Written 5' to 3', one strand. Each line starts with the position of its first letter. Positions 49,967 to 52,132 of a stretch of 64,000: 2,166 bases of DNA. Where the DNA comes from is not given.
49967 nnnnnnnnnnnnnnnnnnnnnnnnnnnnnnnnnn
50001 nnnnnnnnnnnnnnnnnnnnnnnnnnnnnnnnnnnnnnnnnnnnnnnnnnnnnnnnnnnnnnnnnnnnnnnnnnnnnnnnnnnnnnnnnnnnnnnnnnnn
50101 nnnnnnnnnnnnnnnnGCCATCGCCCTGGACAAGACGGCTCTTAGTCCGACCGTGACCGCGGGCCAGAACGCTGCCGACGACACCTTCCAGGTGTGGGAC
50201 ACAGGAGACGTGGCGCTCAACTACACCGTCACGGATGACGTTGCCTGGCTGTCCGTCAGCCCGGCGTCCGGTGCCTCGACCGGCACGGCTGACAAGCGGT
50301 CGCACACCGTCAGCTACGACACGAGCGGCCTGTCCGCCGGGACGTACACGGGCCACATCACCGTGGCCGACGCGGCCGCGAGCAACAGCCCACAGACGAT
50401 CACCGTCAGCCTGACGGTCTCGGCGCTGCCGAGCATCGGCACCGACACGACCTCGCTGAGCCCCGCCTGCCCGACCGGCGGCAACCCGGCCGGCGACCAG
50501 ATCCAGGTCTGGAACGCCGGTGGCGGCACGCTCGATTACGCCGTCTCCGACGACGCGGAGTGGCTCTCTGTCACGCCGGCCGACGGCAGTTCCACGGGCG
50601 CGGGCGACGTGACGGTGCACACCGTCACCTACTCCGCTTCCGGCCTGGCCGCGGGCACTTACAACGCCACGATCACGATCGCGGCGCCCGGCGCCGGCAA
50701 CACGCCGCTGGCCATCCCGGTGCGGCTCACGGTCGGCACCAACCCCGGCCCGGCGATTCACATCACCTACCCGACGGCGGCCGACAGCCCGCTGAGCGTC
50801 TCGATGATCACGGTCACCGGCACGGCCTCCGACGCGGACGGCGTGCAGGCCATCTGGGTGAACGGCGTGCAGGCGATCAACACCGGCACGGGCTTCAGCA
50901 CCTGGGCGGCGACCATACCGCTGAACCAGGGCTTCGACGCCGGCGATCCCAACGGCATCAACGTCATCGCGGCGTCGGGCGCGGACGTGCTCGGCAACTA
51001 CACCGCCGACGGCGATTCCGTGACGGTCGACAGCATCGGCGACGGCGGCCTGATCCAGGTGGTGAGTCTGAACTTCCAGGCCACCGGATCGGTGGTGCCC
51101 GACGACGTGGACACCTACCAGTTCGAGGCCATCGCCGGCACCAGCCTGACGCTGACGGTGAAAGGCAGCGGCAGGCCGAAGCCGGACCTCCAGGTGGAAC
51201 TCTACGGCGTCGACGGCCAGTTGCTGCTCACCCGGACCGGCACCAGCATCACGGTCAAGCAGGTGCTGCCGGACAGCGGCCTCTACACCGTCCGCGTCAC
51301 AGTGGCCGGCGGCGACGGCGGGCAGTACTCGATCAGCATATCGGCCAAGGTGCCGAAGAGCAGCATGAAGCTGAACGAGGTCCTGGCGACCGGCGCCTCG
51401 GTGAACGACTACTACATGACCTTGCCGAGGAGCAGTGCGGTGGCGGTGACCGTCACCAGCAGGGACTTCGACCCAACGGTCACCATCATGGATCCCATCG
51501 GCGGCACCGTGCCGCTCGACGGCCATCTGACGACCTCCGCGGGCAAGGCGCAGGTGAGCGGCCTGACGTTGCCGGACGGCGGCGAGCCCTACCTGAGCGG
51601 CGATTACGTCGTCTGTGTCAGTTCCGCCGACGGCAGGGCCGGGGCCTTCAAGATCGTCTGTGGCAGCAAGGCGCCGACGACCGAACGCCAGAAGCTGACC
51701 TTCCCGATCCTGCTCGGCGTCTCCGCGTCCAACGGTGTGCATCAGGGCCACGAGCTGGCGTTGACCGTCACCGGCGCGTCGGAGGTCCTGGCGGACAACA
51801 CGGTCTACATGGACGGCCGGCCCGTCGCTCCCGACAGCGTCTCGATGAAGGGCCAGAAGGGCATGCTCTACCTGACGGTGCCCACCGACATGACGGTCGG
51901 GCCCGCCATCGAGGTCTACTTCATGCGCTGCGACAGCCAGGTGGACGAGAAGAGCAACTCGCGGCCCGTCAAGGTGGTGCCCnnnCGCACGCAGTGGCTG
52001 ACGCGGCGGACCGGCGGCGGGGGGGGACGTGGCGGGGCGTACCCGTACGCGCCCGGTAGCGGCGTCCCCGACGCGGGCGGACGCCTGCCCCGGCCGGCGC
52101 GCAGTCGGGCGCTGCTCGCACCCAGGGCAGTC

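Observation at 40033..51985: Giant glycosidase on a 25-domain stalk (CBM-like + GH-A + 25 BACON/Ig-like + PPC-like tail)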

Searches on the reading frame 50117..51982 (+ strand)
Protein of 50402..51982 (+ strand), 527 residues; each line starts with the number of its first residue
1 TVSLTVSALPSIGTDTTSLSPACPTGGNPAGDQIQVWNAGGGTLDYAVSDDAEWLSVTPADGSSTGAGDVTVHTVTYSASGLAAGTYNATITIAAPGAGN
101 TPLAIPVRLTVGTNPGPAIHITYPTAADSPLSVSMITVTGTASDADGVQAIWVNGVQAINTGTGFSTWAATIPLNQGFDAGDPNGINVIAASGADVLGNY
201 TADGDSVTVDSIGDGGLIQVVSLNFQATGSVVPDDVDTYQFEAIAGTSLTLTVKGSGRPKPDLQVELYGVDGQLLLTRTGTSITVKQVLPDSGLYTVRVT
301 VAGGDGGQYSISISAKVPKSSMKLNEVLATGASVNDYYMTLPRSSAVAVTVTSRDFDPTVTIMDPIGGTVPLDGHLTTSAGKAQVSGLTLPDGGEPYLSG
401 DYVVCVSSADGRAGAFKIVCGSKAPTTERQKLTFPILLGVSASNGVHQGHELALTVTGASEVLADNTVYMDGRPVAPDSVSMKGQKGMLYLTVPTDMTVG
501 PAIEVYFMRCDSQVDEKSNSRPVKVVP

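Call 12: search_protein_families(library=pfam, proteins=[window:50402-51982:+], max_evalue=0.01)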
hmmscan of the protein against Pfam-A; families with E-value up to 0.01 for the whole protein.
window:50402-51982:+ (527 aa): 4 families
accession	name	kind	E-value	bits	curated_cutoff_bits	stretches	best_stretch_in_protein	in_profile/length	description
PF19190.6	BACON_2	-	5.6e-06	26.6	25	1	33-98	22-86/94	Viral BACON domain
PF13004.13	BACON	-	0.00024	21.5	25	1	46-107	3-58/61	Putative binding domain, N-terminal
PF04151.21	PPC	-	0.0015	19.8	25.9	1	235-300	1-69/70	Bacterial pre-peptidase C-terminal domain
PF17957.7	Big_7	-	0.0085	17.2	24.1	1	117-172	1-56/70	Bacterial Ig domain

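Call 55: predict_structure(alignment_id=A2)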
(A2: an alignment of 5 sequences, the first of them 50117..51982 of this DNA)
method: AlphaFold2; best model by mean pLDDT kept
length: 622 residues; sequences in the alignment: 5
mean_pLDDT: 66.3   pTM: 0.29
mean pLDDT of the five models: 66.3, 66.2, 59.4, 59.0, 57.9
residues with pLDDT >= 90: 30; 70-90: 274; 50-70: 206; < 50: 112
segments of 3 or more residues with pLDDT < 50: 208-231, 239-242, 249-251, 267-287, 289-317, 488-495, 520-529, 607-611
pLDDT, mean of each block of 10 residues (from residue 1): 86 74 87 85 90 82 88 82 79 88 61 63 69 67 85 82 74 73 84 67 65 39 33 51 49 53 50 32 45 40 27 40 53 56 77 76 65 87 61 68 66 65 66 55 85 80 75 88 61 53 83 72 35 57 78 53 73 65 75 73 51 61 74
secondary structure, 60 per line:
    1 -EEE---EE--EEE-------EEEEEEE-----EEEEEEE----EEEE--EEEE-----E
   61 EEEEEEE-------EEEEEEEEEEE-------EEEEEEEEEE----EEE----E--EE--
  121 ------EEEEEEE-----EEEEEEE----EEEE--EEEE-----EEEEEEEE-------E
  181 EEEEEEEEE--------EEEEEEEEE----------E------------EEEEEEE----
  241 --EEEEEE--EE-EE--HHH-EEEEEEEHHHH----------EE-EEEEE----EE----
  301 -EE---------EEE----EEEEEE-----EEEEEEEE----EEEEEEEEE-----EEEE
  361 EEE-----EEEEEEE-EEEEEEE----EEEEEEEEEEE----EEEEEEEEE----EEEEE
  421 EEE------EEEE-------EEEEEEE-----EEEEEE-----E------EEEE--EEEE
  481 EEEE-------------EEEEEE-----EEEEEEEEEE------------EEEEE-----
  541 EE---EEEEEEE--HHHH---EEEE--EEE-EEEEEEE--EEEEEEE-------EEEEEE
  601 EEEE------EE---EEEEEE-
elements in order: E2-4 E12-14 E22-28 E34-40 E45-48 E51-54 E60-67 E75-85 E93-102 E107-109 E127-133 E139-145 E150-153 E156-159 E165-172 E180-189 E198-206 E230-236 E243-248 E262-268 H269-272 E286-290 E313-315 E320-325 E331-338 E343-351 E357-363 E369-375 E377-383 E388-398 E403-411 E416-423 E430-433 E441-447 E453-458 E471-474 E477-484 E498-503 E509-518 E531-535 E546-552 H555-558 E562-565 E568-570 E572-578 E581-587 E595-604 E616-621

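Call 58: fold_search(model_id=the predicted structure, library=pdb)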
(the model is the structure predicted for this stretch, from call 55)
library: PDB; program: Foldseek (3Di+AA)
matches with E <= 10: 1885; with E <= 0.001: 283
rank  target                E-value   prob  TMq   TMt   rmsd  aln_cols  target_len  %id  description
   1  7som_D                1.0e-13  1.00  0.18  0.08  49.3       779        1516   11  Ciliary C2 central pair apparatus isolated from Chlamydomonas reinhardtii (released 2022-04-13)
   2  9ijj_C                1.2e-13  1.00  0.21  0.14  38.2       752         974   10  In situ structure of the central apparatus in mouse sperm axoneme. (released 2025-06-04)
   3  9ijj_h                2.8e-13  1.00  0.17  0.08  50.1       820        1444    9  In situ structure of the central apparatus in mouse sperm axoneme. (released 2025-06-04)
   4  9ijj_4J               4.8e-12  1.00  0.15  0.13  49.9       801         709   11  In situ structure of the central apparatus in mouse sperm axoneme. (released 2025-06-04)
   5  9ijj_O                5.1e-12  1.00  0.19  0.10  51.8       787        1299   10  In situ structure of the central apparatus in mouse sperm axoneme. (released 2025-06-04)
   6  7sqc_2B               5.6e-12  1.00  0.18  0.15  48.0       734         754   11  Ciliary C1 central pair apparatus isolated from Chlamydomonas reinhardtii (released 2022-04-13)
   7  7sqc_2A               1.1e-11  1.00  0.18  0.15  48.9       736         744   10  Ciliary C1 central pair apparatus isolated from Chlamydomonas reinhardtii (released 2022-04-13)
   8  9ijj_4H               1.1e-11  1.00  0.25  0.06  44.6       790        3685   10  In situ structure of the central apparatus in mouse sperm axoneme. (released 2025-06-04)
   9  9ijj_4I               2.5e-11  1.00  0.18  0.04  41.7       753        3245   10  In situ structure of the central apparatus in mouse sperm axoneme. (released 2025-06-04)
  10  9ijj_4K               2.2e-10  1.00  0.22  0.31  24.6       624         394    8  In situ structure of the central apparatus in mouse sperm axoneme. (released 2025-06-04)
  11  9ijj_4G               3.9e-10  1.00  0.17  0.04  46.8       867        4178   10  In situ structure of the central apparatus in mouse sperm axoneme. (released 2025-06-04)
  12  7sqc_F0               1.2e-09  1.00  0.17  0.31   9.5       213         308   18  Ciliary C1 central pair apparatus isolated from Chlamydomonas reinhardtii (released 2022-04-13)
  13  1e07                  1.2e-09  1.00  0.14  0.14  56.6       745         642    9  Model of human carcinoembryonic antigen by homology modelling and curve-fitting to experimental solution scattering data (released 2000-07-04)
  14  9ijj_E                1.3e-09  1.00  0.20  0.24  20.8       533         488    8  In situ structure of the central apparatus in mouse sperm axoneme. (released 2025-06-04)
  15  7sqc_T0               3.1e-09  1.00  0.15  0.16  26.0       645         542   11  Ciliary C1 central pair apparatus isolated from Chlamydomonas reinhardtii (released 2022-04-13)
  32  4zmh_A                1.2e-07  1.00  0.14  0.10  19.5       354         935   13  Crystal structure of a five-domain GH115 alpha-Glucuronidase from the Marine Bacterium Saccharophagus degradans 2-40T (released 2016-05-04)
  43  4zmh_B                2.4e-07  1.00  0.14  0.10  19.8       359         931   12  Crystal structure of a five-domain GH115 alpha-Glucuronidase from the Marine Bacterium Saccharophagus degradans 2-40T (released 2016-05-04)
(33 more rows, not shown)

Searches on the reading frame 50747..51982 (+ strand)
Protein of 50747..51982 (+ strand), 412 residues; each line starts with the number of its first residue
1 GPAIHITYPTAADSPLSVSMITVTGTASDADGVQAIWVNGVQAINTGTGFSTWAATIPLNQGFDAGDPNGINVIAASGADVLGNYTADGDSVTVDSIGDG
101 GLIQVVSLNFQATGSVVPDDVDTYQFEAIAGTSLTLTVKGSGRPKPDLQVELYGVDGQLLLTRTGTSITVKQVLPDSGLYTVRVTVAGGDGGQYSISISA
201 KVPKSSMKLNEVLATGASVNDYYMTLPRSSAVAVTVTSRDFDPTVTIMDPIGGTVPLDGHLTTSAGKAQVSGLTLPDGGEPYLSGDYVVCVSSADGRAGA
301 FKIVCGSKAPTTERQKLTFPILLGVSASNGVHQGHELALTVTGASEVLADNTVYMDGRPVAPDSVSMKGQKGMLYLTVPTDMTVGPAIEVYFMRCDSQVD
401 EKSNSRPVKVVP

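Call 23: search_solved_structures(query=window:50747-51982:+, max_evalue=1)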
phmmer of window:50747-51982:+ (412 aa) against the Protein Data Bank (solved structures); distinct sequences matched with E-value up to 1: 2.
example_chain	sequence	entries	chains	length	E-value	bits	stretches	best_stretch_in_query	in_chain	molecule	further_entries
8qsy_JI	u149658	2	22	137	0.3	13.2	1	267-297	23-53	Capsid stabilization protein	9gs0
6i5b_A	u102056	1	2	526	0.7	12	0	295-363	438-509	Uncharacterized protein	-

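Call 24: search_protein_families(library=ncbifam, proteins=[window:50747-51982:+], max_evalue=0.01)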
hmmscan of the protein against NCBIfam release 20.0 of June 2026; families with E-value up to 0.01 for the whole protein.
window:50747-51982:+ (412 aa): 1 family
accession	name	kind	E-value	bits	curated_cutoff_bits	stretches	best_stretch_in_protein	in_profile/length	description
TIGR04183.1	Por_Secre_tail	domain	4.8e-05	23.2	23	1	145-189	18-63/72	T9SS type A sorting domain-containing protein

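Call 29: find_related_loci(query=window:50747-51982:+, collection=genome_contigs, flank=10000)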
Query window:50747-51982:+ (412 aa) in genome_contigs; peptide patterns used: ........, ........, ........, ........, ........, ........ (x = any residue, [..] = any of these).
85 stretches matched a pattern, but none encodes a relative of the query by tblastn (E <= 1e-3).

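Call 31: find_homologous_proteins(query=window:50747-51982:+, max_evalue=0.001)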
Query window:50747-51982:+ (412 aa): 4 proteins with E <= 0.001 among 8000 candidates.
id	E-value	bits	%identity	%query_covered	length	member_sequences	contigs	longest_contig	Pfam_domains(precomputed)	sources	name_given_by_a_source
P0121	2.1e-192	657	74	100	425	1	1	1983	-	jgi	-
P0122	5.7e-152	524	61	100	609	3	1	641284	PF19190.7,PF04151.22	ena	-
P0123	5.1e-103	363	53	83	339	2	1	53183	PF04151.22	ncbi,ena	-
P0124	1.5e-81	292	40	100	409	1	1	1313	-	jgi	jgi:hypothetical protein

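Call 32: find_encoding_contigs(protein=P0123, flank=10000, max_places=3)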
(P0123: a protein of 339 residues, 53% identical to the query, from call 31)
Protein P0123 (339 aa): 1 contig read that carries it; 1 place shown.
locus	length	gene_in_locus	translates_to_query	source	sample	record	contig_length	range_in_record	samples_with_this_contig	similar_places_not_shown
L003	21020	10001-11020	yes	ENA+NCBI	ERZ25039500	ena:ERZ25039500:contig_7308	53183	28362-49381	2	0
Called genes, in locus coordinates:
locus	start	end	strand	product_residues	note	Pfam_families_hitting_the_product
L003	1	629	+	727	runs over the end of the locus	PF02163:Peptidase_M50 (weak), PF25973:BSH_CzcB (faint)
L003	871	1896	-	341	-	PF01043:SecA_PP_bind, PF07517:SecA_DEAD (weak), PF21090:P-loop_SecA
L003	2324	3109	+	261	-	-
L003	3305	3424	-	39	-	-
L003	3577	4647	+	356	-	PF00884:Sulfatase, PF16347:SGSH_C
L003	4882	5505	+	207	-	-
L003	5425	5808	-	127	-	-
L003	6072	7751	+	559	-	-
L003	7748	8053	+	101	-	-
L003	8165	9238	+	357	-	PF23861:Ribophorin_II_2nd (faint), PF13750:Big_3_3 (faint), PF19190:BACON_2 (weak)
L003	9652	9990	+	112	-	-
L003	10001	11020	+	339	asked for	PF04151:PPC (faint)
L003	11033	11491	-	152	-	-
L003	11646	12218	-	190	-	PF01758:SBF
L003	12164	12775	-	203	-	PF01758:SBF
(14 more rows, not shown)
